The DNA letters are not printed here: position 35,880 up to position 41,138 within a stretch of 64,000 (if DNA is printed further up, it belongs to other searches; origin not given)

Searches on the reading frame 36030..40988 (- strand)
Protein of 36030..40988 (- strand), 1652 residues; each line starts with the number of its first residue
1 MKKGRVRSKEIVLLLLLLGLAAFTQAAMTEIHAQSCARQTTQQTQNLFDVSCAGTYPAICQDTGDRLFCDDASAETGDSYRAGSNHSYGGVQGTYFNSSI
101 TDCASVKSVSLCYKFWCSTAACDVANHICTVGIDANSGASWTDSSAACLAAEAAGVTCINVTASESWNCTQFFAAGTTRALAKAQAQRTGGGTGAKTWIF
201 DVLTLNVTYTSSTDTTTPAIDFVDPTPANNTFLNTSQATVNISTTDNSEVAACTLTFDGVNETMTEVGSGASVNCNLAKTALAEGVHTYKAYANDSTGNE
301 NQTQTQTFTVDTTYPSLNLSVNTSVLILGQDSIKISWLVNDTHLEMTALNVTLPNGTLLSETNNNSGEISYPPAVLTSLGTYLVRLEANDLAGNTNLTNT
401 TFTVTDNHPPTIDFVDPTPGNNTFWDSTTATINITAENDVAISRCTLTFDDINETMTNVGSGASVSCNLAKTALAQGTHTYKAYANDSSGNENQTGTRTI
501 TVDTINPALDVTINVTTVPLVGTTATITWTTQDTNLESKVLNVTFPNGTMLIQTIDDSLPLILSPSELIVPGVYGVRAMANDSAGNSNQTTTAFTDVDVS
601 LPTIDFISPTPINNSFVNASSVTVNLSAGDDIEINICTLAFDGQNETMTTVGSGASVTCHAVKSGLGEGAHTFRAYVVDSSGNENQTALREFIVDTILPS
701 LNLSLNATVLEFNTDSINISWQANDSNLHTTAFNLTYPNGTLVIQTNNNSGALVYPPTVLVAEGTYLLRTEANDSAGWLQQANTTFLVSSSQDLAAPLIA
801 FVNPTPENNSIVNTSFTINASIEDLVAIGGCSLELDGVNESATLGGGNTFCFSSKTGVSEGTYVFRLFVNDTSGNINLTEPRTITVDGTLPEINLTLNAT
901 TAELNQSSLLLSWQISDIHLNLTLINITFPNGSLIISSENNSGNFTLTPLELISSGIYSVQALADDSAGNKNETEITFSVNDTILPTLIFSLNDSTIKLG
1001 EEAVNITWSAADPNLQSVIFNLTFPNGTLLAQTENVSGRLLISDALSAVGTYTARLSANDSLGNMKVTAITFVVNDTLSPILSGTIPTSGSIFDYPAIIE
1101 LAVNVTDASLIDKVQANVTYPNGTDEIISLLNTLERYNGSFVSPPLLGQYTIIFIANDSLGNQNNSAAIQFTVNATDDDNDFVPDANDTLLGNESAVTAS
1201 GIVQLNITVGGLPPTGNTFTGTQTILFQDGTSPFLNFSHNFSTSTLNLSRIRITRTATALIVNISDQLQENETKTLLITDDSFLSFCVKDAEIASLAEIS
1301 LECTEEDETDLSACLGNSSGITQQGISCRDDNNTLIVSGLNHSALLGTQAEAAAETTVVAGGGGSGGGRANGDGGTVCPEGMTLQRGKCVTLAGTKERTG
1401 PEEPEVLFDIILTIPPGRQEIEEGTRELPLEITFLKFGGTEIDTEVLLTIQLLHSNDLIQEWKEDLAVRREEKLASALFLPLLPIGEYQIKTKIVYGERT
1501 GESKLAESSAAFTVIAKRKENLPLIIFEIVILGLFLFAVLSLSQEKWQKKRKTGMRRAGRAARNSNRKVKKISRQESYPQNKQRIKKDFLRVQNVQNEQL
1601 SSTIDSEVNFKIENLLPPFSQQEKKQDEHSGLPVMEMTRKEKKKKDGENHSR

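Call 47: search_protein_families(library=pfam, proteins=[window:36030-40988:-], max_evalue=0.00001)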
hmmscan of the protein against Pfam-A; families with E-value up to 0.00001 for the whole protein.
window:36030-40988:- (1652 aa): 3 families
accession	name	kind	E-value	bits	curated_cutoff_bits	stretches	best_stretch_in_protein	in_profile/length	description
PF19077.6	Big_13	-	2.4e-38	131.2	27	0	229-312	20-102/102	Bacterial Ig-like domain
PF17957.7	Big_7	-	2.5e-10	41.3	24.1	0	410-483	1-70/70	Bacterial Ig domain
PF13754.12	Big_3_4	-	2.1e-08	34.4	27.3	0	939-982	17-61/106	Domain of unknown function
